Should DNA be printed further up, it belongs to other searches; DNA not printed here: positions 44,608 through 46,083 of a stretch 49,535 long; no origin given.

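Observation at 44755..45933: Viperin-like radical SAM enzyme fused to a Spo0A-type pseudo-receiver domain (candidate novel defence or regulatory effector)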

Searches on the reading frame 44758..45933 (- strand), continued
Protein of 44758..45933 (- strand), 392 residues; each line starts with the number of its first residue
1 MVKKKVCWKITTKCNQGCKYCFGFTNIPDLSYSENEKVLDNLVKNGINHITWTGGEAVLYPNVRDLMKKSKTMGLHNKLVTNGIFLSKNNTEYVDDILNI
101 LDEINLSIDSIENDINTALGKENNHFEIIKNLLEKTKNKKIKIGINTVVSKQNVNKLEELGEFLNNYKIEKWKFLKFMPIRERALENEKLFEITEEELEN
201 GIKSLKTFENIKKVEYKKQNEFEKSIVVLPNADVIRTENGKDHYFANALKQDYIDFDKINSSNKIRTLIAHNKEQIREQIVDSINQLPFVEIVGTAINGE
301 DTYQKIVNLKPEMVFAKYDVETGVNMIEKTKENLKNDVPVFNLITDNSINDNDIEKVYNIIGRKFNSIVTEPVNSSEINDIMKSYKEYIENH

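Call 42: search_dna_similar(query=window:44758-45933:-, collection=plasmids, mode=protein, max_evalue=0.00001, max_rows=15)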
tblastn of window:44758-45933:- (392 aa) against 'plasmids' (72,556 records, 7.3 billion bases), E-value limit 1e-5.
Records with a match: 20; places in all: 20; records where one place covers at least 80% of the query: 0.
Best place of each record, by identity: <60% 20.
By first word of the organism name: Bacillus 5; Nostoc 2; Escherichia 2; Paraclostridium 2; Methanomethylovorans 1; Anabaena 1; Candidatus 1; Sphaerospermopsis 1; Phocaeicola 1; Rhizobium 1; and 3 more.
By predicted mobility (MOB-suite, as given by PLSDB): non-mobilizable 9; conjugative 8; mobilizable 3.
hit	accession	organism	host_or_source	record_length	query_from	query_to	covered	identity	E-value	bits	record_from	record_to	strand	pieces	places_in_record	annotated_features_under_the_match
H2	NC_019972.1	Methanomethylovorans hollandica DSM 15978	-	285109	4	181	45%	32.8%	6e-13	78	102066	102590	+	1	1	viperin family antiviral radical SAM protein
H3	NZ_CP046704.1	Nostoc sp. ATCC 53789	-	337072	8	180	44%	30.1%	5e-13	79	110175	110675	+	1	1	viperin family antiviral radical SAM protein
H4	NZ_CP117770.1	Nostoc sp. UHCC 0926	whole organism,lichen surface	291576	8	180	44%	30.1%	1e-11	74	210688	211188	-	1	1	viperin family antiviral radical SAM protein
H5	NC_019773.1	Anabaena cylindrica PCC 7122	water, most likely pond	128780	8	181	44%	29.6%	3e-10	70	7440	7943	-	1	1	viperin family antiviral radical SAM protein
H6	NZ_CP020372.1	Candidatus Thiodictyon syntrophicum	meromictic lake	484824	8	180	44%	29.7%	2e-10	71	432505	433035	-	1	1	viperin family antiviral radical SAM protein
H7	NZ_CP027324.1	Escherichia coli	Homo sapiens,stool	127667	8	180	44%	29.6%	4e-9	66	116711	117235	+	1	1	radical SAM protein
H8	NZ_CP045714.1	Escherichia coli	Homo sapiens,feces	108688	8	180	44%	29.4%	3e-10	70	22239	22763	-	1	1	radical SAM protein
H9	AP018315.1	Sphaerospermopsis kisseleviana NIES-73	-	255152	8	181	44%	29.1%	2e-10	70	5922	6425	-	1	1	moaA/nifB/pqqE family protein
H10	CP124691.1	Paraclostridium bifermentans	Whole organism,peat soil sample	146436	9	184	45%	28.3%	2e-6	58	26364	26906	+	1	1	radical SAM protein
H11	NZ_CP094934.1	Paraclostridium bifermentans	Homo sapiens,feces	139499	9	173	42%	29.2%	8e-6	56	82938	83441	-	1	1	radical SAM protein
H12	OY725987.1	Phocaeicola massiliensis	-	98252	4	184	46%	22.3%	1e-7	62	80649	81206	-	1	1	record has no annotation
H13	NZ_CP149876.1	Rhizobium sp. T1473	Medicago sativa,Cell Culture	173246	5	160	40%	25.2%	5e-6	56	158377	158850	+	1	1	radical SAM protein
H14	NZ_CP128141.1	Bacillus mycoides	bacterial isolate,field soil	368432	11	112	26%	31.8%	7e-6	56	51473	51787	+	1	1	radical SAM protein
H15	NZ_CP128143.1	Bacillus mycoides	bacterial isolate,field soil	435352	11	112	26%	31.8%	7e-6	56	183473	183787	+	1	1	radical SAM/SPASM domain-containing protein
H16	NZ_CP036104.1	Bacillus mycoides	cell culture,soil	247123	11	112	26%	31.8%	8e-6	56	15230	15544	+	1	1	radical SAM protein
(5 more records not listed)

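Call 44: get_annotated_region(hit=H2, flank=3000)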
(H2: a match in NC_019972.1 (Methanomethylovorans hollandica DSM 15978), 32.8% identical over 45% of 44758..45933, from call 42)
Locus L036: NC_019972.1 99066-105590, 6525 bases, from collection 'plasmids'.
description: Methanomethylovorans hollandica DSM 15978 plasmid pMETHO01, complete sequence
organism: Methanomethylovorans hollandica DSM 15978 (NCBI taxid 867904)
taxonomy: Archaea; Euryarchaeota; Methanomicrobia; Methanosarcinales; Methanosarcinaceae; Methanomethylovorans; Methanomethylovorans hollandica; Methanomethylovorans hollandica DSM 15978
host: -; source: -; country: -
typing (MOB-suite, as given by PLSDB): non-mobilizable; replicon rep_cluster_57
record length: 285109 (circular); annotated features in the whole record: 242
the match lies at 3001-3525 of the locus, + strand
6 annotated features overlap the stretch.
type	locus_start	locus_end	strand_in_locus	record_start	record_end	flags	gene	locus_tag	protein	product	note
CDS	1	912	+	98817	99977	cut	-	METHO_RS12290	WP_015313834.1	ABC transporter permease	-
CDS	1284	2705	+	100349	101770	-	-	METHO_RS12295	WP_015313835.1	hypothetical protein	-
CDS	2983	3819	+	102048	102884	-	-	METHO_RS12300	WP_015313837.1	viperin family antiviral radical SAM protein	-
CDS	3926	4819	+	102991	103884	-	-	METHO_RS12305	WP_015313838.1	SEC-C domain-containing protein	-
CDS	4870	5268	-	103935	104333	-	-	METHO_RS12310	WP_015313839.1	DUF1699 family protein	-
CDS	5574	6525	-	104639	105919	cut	-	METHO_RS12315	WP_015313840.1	ATP-binding protein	-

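Call 60: search_protein_families(library=ncbifam, proteins=[L030:9932-11458:+, L032:9851-11359:+, P0143, P0185, P0168, P0129, P0188], max_evalue=0.00001)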
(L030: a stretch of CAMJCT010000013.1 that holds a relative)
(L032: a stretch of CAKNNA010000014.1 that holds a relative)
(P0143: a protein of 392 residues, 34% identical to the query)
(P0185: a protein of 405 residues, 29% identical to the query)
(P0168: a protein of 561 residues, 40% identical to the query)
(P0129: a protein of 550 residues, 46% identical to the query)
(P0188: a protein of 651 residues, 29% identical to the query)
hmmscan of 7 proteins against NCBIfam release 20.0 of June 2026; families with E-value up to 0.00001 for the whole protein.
L030:9932-11458:+ (509 aa): 36 families (the best 25 are shown)
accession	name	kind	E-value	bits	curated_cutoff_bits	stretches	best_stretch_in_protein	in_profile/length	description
NF045574.1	sacti_mat_StsB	exception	8.5e-17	61.1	625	1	17-216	89-271/466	StsB family radical SAM/SPASM domain sactipeptide maturase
TIGR04251.1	SCM_rSAM_ScmF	equivalog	3.4e-16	59.6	400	1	23-329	3-300/353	SynChlorMet cassette radical SAM/SPASM protein ScmF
TIGR02666.1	moaA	equivalog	1e-15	57.5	284.05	1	16-236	2-213/336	GTP 3',8-cyclase MoaA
NF050035.1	rSAM_WgK_link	exception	8.4e-15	54.6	650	1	30-257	15-224/367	radical SAM/SPASM peptide maturase WgkB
NF049973.1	radical_Rv1681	equivalog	6.9e-13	48.2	380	1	26-203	74-243/326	Rv1681 family radical SAM protein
TIGR02668.1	moaA_archaeal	equivalog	1.3e-12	47.3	325.25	1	16-298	2-267/303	GTP 3',8-cyclase MoaA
TIGR04053.2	TIGR04053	equivalog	1.5e-12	47.4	395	1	26-218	10-190/366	TIGR04053 family radical SAM/SPASM domain-containing protein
TIGR04317.1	W_rSAM_matur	equivalog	3.8e-12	46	380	1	22-215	2-185/349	tungsten cofactor oxidoreductase radical SAM maturase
NF038283.1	viperin_w_prok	equivalog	5e-12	45.6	180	1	26-177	4-160/281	viperin family antiviral radical SAM protein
TIGR03962.1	mycofact_rSAM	equivalog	1.6e-11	44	265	1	30-184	18-163/339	mycofactocin radical SAM maturase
TIGR04051.1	rSAM_NirJ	equivalog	2.6e-11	43.1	515.45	1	26-215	4-177/354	heme d1 biosynthesis radical SAM protein NirJ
TIGR04545.1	rSAM_ahbD_hemeb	equivalog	3.2e-11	43.2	500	1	30-218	6-179/339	heme b synthase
TIGR04054.1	rSAM_NirJ1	equivalog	4.4e-11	42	650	1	26-245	38-239/387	putative heme d1 biosynthesis radical SAM protein NirJ1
TIGR04303.1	GeoRSP_rSAM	equivalog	1.3e-10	41.4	400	1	31-339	12-297/325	GeoRSP system radical SAM/SPASM protein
TIGR03977.1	rSAM_pair_HxsC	equivalog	1.6e-10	40.4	267.9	1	12-194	13-190/292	His-Xaa-Ser system radical SAM maturase HxsC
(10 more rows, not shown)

L032:9851-11359:+ (503 aa): 40 families (the best 25 are shown)
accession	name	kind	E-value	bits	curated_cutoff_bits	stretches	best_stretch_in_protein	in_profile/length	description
NF045574.1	sacti_mat_StsB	exception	7.7e-19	67.9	625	1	4-209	79-268/466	StsB family radical SAM/SPASM domain sactipeptide maturase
NF050035.1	rSAM_WgK_link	exception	8.6e-19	67.7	650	1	25-253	13-224/367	radical SAM/SPASM peptide maturase WgkB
TIGR04251.1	SCM_rSAM_ScmF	equivalog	4.3e-17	62.5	400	1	20-278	3-252/353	SynChlorMet cassette radical SAM/SPASM protein ScmF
TIGR04317.1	W_rSAM_matur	equivalog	2.4e-16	59.8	380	1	19-211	2-185/349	tungsten cofactor oxidoreductase radical SAM maturase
TIGR02666.1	moaA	equivalog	1.6e-15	56.9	284.05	1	13-177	2-166/336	GTP 3',8-cyclase MoaA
NF038283.1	viperin_w_prok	equivalog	3e-15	56.1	180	1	23-175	4-162/281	viperin family antiviral radical SAM protein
TIGR04053.2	TIGR04053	equivalog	7.2e-13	48.5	395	1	24-214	11-190/366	TIGR04053 family radical SAM/SPASM domain-containing protein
TIGR02668.1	moaA_archaeal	equivalog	1.2e-12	47.5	325.25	1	13-214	2-190/303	GTP 3',8-cyclase MoaA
TIGR02109.1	PQQ_syn_pqqE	equivalog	5e-12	45.4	381.35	1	29-207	15-179/358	pyrroloquinoline quinone biosynthesis protein PqqE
NF049973.1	radical_Rv1681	equivalog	5.9e-12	45.2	380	1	23-193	74-237/326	Rv1681 family radical SAM protein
TIGR04303.1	GeoRSP_rSAM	equivalog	8.2e-12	45.3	400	1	23-326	7-289/325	GeoRSP system radical SAM/SPASM protein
TIGR04545.1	rSAM_ahbD_hemeb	equivalog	1e-11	44.9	500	1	27-240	6-203/339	heme b synthase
TIGR04054.1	rSAM_NirJ1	equivalog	1.7e-11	43.4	650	1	25-216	40-216/387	putative heme d1 biosynthesis radical SAM protein NirJ1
TIGR04051.1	rSAM_NirJ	equivalog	3.7e-11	42.6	515.45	1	25-210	6-176/354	heme d1 biosynthesis radical SAM protein NirJ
TIGR04546.1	rSAM_ahbC_deAc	equivalog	4.9e-11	42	650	1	25-221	43-224/390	12,18-didecarboxysiroheme deacetylase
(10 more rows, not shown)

P0143 (392 aa): 4 families
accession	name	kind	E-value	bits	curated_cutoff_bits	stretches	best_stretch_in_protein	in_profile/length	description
TIGR04133.1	rSAM_w_lipo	hypoth_equivalog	1.7e-09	37.1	425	1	7-194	40-224/350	TIGR04133 family radical SAM/SPASM protein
TIGR04317.1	W_rSAM_matur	equivalog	1.7e-06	27.4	380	1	8-189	18-206/349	tungsten cofactor oxidoreductase radical SAM maturase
TIGR04053.2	TIGR04053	equivalog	4.9e-06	26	395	1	53-174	68-190/366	TIGR04053 family radical SAM/SPASM domain-containing protein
TIGR04055.1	rSAM_NirJ2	equivalog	9.1e-06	25.4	500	0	4-156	10-160/326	putative heme d1 biosynthesis radical SAM protein NirJ2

P0185 (405 aa): 7 families
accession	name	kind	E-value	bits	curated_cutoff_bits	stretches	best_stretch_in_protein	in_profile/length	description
NF038283.1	viperin_w_prok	equivalog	2.2e-17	63.1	180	1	28-264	35-272/281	viperin family antiviral radical SAM protein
TIGR04053.2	TIGR04053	equivalog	2e-09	37.2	395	1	28-179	35-189/366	TIGR04053 family radical SAM/SPASM domain-containing protein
TIGR04055.1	rSAM_NirJ2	equivalog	3.1e-09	36.8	500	1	27-199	25-195/326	putative heme d1 biosynthesis radical SAM protein NirJ2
NF011896.0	PRK15369.1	equivalog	1.4e-06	28.1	242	1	283-344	9-71/211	two component system response regulator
TIGR02109.1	PQQ_syn_pqqE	equivalog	2.4e-06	26.7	381.35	1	28-164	34-170/358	pyrroloquinoline quinone biosynthesis protein PqqE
NF008677.0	PRK11697.1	equivalog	3.1e-06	26.7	246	1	284-344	8-69/238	two-component system response regulator BtsR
TIGR04347.1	pseudo_SAM_Halo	equivalog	7.8e-06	25.4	525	0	28-193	65-227/390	TIGR04347 family pseudo-SAM/SPASM protein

P0168 (561 aa): 91 families (the best 25 are shown)
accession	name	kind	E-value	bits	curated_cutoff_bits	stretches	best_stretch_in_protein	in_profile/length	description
NF040786.1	LysR_Sec_metab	equivalog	1.3e-43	149.1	250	1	272-546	2-280/298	selenium metabolism-associated LysR family transcriptional regulator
TIGR03339.1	phn_lysR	subfamily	4.8e-41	140.9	341.1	1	277-543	3-262/279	aminoethylphosphonate catabolism associated LysR family transcriptional regulator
NF038283.1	viperin_w_prok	equivalog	1.2e-35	123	180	1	2-225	3-232/281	viperin family antiviral radical SAM protein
NF047520.1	trans_act_CidR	equivalog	2.2e-34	119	415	1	277-557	7-286/292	cidABC operon transcriptional activator CidR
NF007307.0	PRK09791.1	equivalog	1.8e-31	109.4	336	1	273-542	7-275/302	LysR family transcriptional regulator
NF053705.1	TransRegGltCGpos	equivalog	6.5e-29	101.1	350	1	277-524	7-254/300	glutamate biosynthesis transcriptional regulator GltC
TIGR02424.1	TF_pcaQ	equivalog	8.3e-29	100.4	303.8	1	277-541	9-275/300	pca operon transcription factor PcaQ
NF008722.0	PRK11716.1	equivalog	8.7e-27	93.9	246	1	274-533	4-263/293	HTH-type transcriptional activator IlvY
NF040888.1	trans_reg_YafC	equivalog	1.8e-26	92.8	470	1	275-557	7-287/293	DNA-binding transcriptional regulator YafC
NF007667.0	PRK10341.1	equivalog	8.7e-26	90.6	308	1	278-548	14-282/312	transcriptional regulator TdcA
NF045775.1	acetoin_reg_AlsR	exception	1.4e-25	90.4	430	1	277-513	7-244/290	acetoin biosynthesis transcriptional regulator AlsR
NF008352.0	PRK11139.1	subfamily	1.5e-25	89.9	288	1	273-526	8-254/305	transcriptional regulator GcvA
NF008416.0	PRK11242.1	equivalog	3e-25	89.2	277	1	279-541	9-268/300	transcriptional regulator CynR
NF040889.1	trans_reg_YeiE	equivalog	1.6e-23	83.3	480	1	277-541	9-265/288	DNA-binding transcriptional regulator YeiE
NF008095.0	PRK10837.1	subfamily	2.1e-22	79.7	281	1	277-544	9-268/290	LysR family transcriptional regulator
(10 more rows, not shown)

P0129 (550 aa): 64 families (the best 25 are shown)
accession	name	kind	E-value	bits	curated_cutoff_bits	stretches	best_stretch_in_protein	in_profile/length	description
NF038283.1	viperin_w_prok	equivalog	7.2e-41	140.2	180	1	5-259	3-269/281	viperin family antiviral radical SAM protein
TIGR02666.1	moaA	equivalog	3.9e-25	88.5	284.05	1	10-216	16-233/336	GTP 3',8-cyclase MoaA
TIGR04055.1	rSAM_NirJ2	equivalog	1e-24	87.7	500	1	6-214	2-211/326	putative heme d1 biosynthesis radical SAM protein NirJ2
TIGR02668.1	moaA_archaeal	equivalog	3.2e-24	85.4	325.25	1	8-221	14-231/303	GTP 3',8-cyclase MoaA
TIGR04545.1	rSAM_ahbD_hemeb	equivalog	6.7e-24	85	500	1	6-214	2-212/339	heme b synthase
NF045574.1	sacti_mat_StsB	exception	5.6e-23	81.5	625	1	4-201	96-292/466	StsB family radical SAM/SPASM domain sactipeptide maturase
TIGR04347.1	pseudo_SAM_Halo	equivalog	6.9e-22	78.2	525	1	6-195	40-228/390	TIGR04347 family pseudo-SAM/SPASM protein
TIGR04317.1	W_rSAM_matur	equivalog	8.5e-21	74.4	380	1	4-206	4-213/349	tungsten cofactor oxidoreductase radical SAM maturase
NF001199.0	PRK00164.2-1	equivalog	1.4e-20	73.7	231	1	9-227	17-234/308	GTP 3',8-cyclase MoaA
TIGR04546.1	rSAM_ahbC_deAc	equivalog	1.7e-20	73.2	650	1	6-176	41-214/390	12,18-didecarboxysiroheme deacetylase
TIGR04053.2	TIGR04053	equivalog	1.4e-19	70.6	395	1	6-207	10-214/366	TIGR04053 family radical SAM/SPASM domain-containing protein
TIGR02109.1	PQQ_syn_pqqE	equivalog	4.1e-19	68.7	381.35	1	9-205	12-211/358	pyrroloquinoline quinone biosynthesis protein PqqE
TIGR04133.1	rSAM_w_lipo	hypoth_equivalog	5.1e-19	68.4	425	1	5-207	25-232/350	TIGR04133 family radical SAM/SPASM protein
TIGR04303.1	GeoRSP_rSAM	equivalog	2.1e-18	67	400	1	6-212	7-214/325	GeoRSP system radical SAM/SPASM protein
TIGR03962.1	mycofact_rSAM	equivalog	1.4e-17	63.9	265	1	7-189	15-199/339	mycofactocin radical SAM maturase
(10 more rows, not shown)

P0188 (651 aa): 36 families (the best 25 are shown)
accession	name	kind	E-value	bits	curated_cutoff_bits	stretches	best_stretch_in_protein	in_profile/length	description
NF038283.1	viperin_w_prok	equivalog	1.2e-39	136.2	180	1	374-609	2-247/281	viperin family antiviral radical SAM protein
TIGR04053.2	TIGR04053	equivalog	3.7e-21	75.8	395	1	371-573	5-216/366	TIGR04053 family radical SAM/SPASM domain-containing protein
TIGR03962.1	mycofact_rSAM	equivalog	2.1e-20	73.2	265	1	371-547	9-190/339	mycofactocin radical SAM maturase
NF045574.1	sacti_mat_StsB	exception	9.2e-19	67.6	625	1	375-543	97-269/466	StsB family radical SAM/SPASM domain sactipeptide maturase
TIGR04278.1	viperin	exception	1.2e-17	63.9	450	1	368-550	53-243/347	antiviral radical SAM protein viperin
TIGR02109.1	PQQ_syn_pqqE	equivalog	5.3e-17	61.8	381.35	1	369-528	2-167/358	pyrroloquinoline quinone biosynthesis protein PqqE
TIGR04545.1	rSAM_ahbD_hemeb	equivalog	5.9e-17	62.1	500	1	376-568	2-198/339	heme b synthase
TIGR04303.1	GeoRSP_rSAM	equivalog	4.4e-16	59.4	400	1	372-572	3-205/325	GeoRSP system radical SAM/SPASM protein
TIGR04055.1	rSAM_NirJ2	equivalog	2e-14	53.8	500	1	376-545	2-176/326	putative heme d1 biosynthesis radical SAM protein NirJ2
TIGR04546.1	rSAM_ahbC_deAc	equivalog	5.8e-14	51.7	650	1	372-550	38-221/390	12,18-didecarboxysiroheme deacetylase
TIGR03961.1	rSAM_PTO1314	hypoth_equivalog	5.9e-14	52.1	306.05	1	374-528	23-176/332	PTO1314 family radical SAM protein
TIGR04347.1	pseudo_SAM_Halo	equivalog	8.1e-14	51.7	525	1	369-460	34-128/390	TIGR04347 family pseudo-SAM/SPASM protein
TIGR04317.1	W_rSAM_matur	equivalog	1.2e-13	50.9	380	1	379-559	9-199/349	tungsten cofactor oxidoreductase radical SAM maturase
TIGR02666.1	moaA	equivalog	1.3e-13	50.6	284.05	1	380-527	16-177/336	GTP 3',8-cyclase MoaA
TIGR04051.1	rSAM_NirJ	equivalog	7e-13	48.3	515.45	1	376-569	4-204/354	heme d1 biosynthesis radical SAM protein NirJ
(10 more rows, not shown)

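Call 63: find_encoding_contigs(protein=P0168, flank=8000, max_places=5)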
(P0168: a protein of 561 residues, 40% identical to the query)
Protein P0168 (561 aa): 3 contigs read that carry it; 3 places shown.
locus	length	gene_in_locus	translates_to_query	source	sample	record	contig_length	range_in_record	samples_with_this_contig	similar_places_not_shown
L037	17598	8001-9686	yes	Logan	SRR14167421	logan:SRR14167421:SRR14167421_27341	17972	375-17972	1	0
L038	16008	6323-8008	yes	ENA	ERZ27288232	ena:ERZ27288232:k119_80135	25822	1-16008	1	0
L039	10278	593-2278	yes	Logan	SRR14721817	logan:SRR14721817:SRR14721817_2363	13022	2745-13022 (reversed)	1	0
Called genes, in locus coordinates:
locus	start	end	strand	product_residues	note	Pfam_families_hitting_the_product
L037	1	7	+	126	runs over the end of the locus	?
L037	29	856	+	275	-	PF08843:AbiEii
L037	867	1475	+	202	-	-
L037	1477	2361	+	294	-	-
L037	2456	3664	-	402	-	PF05496:RuvB_N, PF20720:nSTAND3 (faint), PF00004:AAA, PF07728:AAA_5 (faint), PF16193:AAA_assoc_2, PF12002:MgsA_C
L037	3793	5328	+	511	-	PF00171:Aldedh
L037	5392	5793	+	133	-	-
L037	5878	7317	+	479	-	PF01266:DAO, PF00355:Rieske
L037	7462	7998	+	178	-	PF01928:CYTH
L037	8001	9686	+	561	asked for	PF04055:Radical_SAM, PF00126:HTH_1, PF03466:LysR_substrate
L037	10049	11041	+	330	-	PF13379:NMT1_2 (weak), PF12974:Phosphonate-bd (weak), PF09084:NMT1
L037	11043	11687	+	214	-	PF00528:BPD_transp_1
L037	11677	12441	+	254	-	PF00005:ABC_tran, PF13304:AAA_21 (faint)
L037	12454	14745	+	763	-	PF00391:PEP-utilizers, PF01326:PPDK_N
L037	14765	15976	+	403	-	-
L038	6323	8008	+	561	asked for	PF04055:Radical_SAM, PF00126:HTH_1, PF03466:LysR_substrate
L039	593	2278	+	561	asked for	PF04055:Radical_SAM, PF00126:HTH_1, PF03466:LysR_substrate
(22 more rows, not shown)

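Call 64: find_encoding_contigs(protein=P0137, flank=5000, max_places=4)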
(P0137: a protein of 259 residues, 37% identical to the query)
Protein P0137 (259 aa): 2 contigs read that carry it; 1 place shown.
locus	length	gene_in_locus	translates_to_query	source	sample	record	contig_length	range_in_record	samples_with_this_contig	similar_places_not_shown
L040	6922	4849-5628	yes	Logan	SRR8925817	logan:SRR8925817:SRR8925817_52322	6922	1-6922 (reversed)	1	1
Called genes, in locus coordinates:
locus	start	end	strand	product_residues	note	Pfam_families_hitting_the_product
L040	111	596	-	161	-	PF01272:GreA_GreB (faint)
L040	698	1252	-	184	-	PF01928:CYTH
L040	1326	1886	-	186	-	PF02223:Thymidylate_kin, PF13238:AAA_18 (weak)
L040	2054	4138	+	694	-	PF01136:Peptidase_U32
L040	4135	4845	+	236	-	-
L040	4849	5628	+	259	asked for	PF04055:Radical_SAM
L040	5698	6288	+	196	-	PF09825:BPL_N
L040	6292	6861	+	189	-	PF01928:CYTH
